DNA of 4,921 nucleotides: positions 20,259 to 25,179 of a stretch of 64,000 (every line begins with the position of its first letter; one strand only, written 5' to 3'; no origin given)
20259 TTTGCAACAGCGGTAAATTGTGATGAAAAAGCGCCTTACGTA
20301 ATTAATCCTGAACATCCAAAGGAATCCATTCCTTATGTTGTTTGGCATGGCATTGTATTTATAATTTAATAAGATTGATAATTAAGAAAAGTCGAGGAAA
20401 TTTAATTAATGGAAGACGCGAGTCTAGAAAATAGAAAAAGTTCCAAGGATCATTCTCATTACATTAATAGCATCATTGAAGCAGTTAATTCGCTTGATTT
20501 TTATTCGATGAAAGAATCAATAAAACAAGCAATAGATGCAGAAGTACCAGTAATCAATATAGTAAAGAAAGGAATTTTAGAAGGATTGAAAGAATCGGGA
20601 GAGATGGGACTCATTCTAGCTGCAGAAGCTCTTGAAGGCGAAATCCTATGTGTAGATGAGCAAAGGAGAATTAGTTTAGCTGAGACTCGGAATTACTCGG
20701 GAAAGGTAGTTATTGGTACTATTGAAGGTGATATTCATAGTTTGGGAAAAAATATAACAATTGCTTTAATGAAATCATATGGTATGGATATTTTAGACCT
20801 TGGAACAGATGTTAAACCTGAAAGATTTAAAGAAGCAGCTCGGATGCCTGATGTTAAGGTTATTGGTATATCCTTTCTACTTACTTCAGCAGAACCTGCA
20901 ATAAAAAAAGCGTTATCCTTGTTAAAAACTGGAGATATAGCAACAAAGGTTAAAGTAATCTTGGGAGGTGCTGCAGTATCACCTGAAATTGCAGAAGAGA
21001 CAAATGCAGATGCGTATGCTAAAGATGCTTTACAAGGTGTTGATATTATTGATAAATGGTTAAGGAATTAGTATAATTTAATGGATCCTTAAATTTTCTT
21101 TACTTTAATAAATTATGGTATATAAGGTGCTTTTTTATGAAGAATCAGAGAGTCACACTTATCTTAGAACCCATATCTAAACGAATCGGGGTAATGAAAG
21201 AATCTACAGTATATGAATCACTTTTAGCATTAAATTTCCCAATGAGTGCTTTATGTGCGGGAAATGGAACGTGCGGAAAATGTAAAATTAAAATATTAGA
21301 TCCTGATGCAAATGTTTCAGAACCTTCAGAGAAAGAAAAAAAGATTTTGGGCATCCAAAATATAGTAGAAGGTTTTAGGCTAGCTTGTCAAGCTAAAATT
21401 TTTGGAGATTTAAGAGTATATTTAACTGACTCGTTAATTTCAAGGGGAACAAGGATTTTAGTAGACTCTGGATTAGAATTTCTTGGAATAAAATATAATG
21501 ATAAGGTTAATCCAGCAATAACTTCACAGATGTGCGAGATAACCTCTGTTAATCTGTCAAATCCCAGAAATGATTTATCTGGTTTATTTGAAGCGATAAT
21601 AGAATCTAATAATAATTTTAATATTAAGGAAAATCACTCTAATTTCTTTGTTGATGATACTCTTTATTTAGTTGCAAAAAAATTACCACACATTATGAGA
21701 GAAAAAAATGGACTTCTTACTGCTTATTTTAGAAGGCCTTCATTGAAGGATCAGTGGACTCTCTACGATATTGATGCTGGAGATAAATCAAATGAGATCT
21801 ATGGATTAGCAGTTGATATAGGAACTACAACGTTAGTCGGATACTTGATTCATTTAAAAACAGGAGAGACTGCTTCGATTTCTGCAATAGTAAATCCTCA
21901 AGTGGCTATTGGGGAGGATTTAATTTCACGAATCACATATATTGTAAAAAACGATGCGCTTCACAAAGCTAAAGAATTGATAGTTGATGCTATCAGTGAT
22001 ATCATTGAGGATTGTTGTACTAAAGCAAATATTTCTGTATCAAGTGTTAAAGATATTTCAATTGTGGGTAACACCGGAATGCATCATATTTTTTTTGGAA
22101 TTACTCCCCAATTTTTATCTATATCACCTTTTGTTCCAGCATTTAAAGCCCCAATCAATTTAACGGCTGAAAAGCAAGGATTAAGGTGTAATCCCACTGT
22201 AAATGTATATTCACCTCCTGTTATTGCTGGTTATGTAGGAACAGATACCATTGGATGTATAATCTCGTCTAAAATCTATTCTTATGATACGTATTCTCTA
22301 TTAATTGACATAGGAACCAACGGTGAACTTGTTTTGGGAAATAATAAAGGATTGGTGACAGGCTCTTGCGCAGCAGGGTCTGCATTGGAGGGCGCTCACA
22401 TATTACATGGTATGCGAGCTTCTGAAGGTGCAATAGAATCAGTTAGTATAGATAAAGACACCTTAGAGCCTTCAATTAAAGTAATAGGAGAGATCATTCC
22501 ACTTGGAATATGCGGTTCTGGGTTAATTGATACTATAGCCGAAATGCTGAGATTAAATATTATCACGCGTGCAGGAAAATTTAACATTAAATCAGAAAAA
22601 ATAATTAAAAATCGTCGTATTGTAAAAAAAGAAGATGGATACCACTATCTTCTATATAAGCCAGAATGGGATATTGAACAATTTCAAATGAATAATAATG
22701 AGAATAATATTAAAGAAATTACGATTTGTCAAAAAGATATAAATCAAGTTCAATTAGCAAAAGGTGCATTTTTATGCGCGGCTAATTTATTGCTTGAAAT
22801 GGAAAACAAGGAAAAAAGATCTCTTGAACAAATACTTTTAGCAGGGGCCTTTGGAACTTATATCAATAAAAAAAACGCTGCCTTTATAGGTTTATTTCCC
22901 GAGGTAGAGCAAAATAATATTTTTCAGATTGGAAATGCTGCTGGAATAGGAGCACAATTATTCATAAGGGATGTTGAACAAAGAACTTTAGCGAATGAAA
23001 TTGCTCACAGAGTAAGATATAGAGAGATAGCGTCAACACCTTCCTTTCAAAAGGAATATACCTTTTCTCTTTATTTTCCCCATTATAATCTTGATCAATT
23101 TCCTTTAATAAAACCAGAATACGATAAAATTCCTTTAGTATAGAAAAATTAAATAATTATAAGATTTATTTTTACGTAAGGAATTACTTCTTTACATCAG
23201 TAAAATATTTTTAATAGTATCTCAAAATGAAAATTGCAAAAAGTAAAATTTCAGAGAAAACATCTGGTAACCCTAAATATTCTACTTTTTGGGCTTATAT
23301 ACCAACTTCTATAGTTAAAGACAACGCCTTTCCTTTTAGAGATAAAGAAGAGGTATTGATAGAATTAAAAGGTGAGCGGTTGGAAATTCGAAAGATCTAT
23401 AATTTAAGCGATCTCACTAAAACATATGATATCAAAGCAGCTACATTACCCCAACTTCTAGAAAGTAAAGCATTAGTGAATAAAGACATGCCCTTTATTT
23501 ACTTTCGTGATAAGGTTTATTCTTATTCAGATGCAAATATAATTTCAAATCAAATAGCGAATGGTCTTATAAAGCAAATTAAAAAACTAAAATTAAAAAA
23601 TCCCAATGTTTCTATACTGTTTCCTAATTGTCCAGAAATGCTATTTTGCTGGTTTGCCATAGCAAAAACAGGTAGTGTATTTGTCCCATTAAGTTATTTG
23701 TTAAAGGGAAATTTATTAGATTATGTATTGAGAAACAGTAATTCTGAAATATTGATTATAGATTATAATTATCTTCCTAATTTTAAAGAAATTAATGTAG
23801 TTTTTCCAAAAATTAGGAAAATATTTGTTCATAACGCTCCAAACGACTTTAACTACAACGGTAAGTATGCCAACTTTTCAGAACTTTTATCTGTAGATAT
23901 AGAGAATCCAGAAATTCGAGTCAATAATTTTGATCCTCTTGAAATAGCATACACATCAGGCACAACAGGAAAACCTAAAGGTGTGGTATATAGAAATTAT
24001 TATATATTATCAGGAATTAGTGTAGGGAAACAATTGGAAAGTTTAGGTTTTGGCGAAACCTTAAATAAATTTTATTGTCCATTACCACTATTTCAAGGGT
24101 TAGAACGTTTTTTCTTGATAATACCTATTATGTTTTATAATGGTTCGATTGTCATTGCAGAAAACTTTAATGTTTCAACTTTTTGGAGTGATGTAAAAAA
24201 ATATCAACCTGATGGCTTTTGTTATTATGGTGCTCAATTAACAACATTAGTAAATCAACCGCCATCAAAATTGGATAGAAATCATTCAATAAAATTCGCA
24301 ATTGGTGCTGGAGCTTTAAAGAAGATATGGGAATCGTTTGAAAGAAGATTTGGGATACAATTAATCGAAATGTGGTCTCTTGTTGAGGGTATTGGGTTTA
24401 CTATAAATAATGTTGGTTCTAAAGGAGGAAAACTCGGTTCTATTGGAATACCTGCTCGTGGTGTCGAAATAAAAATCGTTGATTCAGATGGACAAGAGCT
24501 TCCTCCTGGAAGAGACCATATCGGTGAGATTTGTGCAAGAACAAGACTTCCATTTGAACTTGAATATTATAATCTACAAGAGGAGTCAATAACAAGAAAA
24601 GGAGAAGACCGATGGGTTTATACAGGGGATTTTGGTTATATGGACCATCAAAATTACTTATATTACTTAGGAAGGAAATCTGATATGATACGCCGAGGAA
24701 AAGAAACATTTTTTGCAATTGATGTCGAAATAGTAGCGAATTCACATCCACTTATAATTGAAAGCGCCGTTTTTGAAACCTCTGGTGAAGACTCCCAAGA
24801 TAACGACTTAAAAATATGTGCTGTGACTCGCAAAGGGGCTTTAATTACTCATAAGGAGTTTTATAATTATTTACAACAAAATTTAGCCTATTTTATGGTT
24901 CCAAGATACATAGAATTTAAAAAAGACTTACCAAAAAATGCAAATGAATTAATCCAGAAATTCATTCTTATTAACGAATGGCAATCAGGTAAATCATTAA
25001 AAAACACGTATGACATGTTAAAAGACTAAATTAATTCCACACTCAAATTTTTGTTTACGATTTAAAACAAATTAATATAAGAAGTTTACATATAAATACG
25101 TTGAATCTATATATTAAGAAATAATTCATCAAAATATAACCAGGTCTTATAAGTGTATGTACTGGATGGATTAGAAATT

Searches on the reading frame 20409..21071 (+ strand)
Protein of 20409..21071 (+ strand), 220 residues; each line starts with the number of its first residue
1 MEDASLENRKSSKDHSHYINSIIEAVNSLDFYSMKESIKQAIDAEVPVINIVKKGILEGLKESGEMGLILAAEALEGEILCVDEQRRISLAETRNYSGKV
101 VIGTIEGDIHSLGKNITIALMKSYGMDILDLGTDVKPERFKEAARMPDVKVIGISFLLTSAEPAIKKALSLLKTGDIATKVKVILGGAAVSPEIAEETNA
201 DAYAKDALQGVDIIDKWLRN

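Call 63: search_protein_families(library=pfam, proteins=[window:20409-21071:+], max_evalue=0.0001)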
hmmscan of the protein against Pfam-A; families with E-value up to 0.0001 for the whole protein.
window:20409-21071:+ (220 aa): 1 family
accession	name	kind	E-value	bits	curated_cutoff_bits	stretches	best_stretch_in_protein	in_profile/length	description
PF02310.24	B12-binding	-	1.2e-16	61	32.1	1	98-210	1-119/121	B12 binding domain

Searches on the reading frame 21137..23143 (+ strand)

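Call 38: search_protein_families(library=pfam, proteins=[window:21137-23143:+], max_evalue=0.00001)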
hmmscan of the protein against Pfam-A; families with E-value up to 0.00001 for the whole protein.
window:21137-23143:+ (668 aa): 2 families
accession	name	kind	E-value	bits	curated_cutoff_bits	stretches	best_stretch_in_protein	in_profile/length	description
PF14574.11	RACo_C_ter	-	1.9e-79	266.9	27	1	387-658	3-260/261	C-terminal domain of RACo the ASKHA domain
PF17651.6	Raco_middle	-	7.4e-49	166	26.8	1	222-381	1-161/163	RACo middle region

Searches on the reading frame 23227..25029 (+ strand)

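Call 38: search_protein_families(library=pfam, proteins=[window:23227-25029:+], max_evalue=0.00001)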
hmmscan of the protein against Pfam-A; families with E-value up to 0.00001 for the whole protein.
window:23227-25029:+ (600 aa): 1 family
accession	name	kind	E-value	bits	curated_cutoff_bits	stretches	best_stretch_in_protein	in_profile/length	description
PF00501.34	AMP-binding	-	5.7e-51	173.9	29.9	1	80-439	3-376/384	AMP-binding enzyme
